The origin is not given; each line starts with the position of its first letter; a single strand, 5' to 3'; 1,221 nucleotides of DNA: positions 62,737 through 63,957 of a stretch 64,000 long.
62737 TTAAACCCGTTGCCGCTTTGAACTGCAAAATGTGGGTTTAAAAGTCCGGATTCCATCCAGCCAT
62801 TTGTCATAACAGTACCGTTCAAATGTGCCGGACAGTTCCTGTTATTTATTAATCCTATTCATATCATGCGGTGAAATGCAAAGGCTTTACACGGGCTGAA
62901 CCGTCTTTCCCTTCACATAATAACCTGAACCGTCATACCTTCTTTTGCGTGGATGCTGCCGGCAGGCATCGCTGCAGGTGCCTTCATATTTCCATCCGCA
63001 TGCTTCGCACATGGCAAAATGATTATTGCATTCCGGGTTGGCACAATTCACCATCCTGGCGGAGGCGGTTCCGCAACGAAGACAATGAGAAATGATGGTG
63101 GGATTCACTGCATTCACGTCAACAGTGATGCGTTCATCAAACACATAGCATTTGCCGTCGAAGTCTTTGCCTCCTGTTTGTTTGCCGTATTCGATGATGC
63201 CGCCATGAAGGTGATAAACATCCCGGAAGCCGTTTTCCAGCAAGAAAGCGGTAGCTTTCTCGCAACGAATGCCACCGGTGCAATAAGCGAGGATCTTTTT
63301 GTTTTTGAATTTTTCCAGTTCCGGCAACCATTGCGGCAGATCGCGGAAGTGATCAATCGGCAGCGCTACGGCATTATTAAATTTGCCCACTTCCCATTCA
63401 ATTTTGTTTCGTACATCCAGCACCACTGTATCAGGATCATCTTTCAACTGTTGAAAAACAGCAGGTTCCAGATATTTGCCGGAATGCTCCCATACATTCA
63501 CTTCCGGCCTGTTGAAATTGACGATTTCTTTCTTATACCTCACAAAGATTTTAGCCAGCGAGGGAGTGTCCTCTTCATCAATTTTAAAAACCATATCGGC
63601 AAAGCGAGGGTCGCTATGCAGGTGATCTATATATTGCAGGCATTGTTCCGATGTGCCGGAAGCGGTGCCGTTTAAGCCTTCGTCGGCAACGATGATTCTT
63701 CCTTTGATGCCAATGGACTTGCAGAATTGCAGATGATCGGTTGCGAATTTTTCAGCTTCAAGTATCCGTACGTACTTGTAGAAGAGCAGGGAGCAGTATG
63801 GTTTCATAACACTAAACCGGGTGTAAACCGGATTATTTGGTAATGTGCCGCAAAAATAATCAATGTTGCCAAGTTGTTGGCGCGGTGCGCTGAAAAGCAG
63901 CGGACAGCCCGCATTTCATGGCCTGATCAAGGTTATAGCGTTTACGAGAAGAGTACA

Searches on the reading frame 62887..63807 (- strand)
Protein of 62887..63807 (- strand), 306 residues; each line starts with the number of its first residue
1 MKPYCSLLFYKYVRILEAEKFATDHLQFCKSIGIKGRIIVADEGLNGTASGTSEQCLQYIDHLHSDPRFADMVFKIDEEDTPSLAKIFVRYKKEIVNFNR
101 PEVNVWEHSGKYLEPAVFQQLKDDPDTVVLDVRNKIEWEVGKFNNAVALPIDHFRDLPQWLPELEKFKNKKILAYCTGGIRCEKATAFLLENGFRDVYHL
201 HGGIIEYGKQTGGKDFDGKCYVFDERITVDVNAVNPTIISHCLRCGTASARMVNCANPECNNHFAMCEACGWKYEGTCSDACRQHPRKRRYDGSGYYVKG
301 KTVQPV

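Call 26: find_encoding_contigs(protein=window:62887-63807:-, flank=10000, max_places=6)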
Protein window:62887-63807:- (306 aa): 23 contigs read that carry it; 6 places shown.
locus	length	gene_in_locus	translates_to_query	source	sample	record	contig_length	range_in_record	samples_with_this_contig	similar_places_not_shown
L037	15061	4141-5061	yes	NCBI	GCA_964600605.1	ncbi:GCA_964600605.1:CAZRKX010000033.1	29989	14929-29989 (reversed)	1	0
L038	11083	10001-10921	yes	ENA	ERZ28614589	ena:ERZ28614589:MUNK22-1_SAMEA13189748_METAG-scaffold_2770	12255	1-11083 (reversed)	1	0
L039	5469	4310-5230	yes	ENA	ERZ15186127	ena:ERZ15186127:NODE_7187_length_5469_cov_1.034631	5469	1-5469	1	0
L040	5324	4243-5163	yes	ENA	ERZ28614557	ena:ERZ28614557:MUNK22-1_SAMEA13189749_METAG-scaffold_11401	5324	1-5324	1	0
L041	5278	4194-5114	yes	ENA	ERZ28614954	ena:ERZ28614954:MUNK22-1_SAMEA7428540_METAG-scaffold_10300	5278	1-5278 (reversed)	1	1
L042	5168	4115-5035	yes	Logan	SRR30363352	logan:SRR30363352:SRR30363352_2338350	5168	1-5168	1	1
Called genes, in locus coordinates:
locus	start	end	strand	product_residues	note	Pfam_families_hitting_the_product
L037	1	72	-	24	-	?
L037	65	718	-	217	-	PF17761:DUF1016_N (weak), PF06250:YhcG_C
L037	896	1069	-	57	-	PF17761:DUF1016_N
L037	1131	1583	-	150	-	PF13673:Acetyltransf_10 (weak), PF00583:Acetyltransf_1, PF13508:Acetyltransf_7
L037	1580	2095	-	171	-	PF13858:DUF4199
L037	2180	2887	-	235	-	PF00106:adh_short, PF01370:Epimerase (faint), PF08659:KR, PF13460:NAD_binding_10 (weak), PF13561:adh_short_C2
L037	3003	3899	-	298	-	PF06029:AlkA_N (weak), PF07934:OGG_N (weak), PF00730:HhH-GPD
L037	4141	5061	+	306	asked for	PF17773:UPF0176_N, PF00581:Rhodanese, PF12368:Rhodanese_C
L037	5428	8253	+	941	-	PF16078:2-oxogl_dehyd_N, PF00676:E1_dh, PF02779:Transket_pyr, PF16870:OxoGdeHyase_C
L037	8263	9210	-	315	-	PF01266:DAO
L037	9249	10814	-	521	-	PF00282:Pyridoxal_deC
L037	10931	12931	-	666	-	PF00535:Glycos_transf_2, PF10111:Glyco_tranf_2_2 (faint), PF13641:Glyco_tranf_2_3, PF13632:Glyco_trans_2_3, PF13727:CoA_binding_3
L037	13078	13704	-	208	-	PF21176:RecR_HhH, PF02132:RecR_ZnF (weak), PF01751:Toprim, PF13662:Toprim_4, PF21175:RecR_C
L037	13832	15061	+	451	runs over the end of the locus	PF13088:BNR_2 (faint), PF02012:BNR (faint), PF14870:PSII_BNR, PF15902:Sortilin-Vps10 (weak), PF18962:Por_Secre_tail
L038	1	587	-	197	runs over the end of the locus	PF00406:ADK, PF13207:AAA_17, PF13238:AAA_18 (weak), PF13671:AAA_33 (weak)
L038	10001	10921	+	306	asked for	PF17773:UPF0176_N, PF00581:Rhodanese, PF12368:Rhodanese_C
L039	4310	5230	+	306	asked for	PF17773:UPF0176_N, PF00581:Rhodanese, PF12368:Rhodanese_C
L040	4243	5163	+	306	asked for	PF17773:UPF0176_N, PF00581:Rhodanese, PF12368:Rhodanese_C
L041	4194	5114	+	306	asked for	PF17773:UPF0176_N, PF00581:Rhodanese, PF12368:Rhodanese_C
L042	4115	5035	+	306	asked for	PF17773:UPF0176_N, PF00581:Rhodanese, PF12368:Rhodanese_C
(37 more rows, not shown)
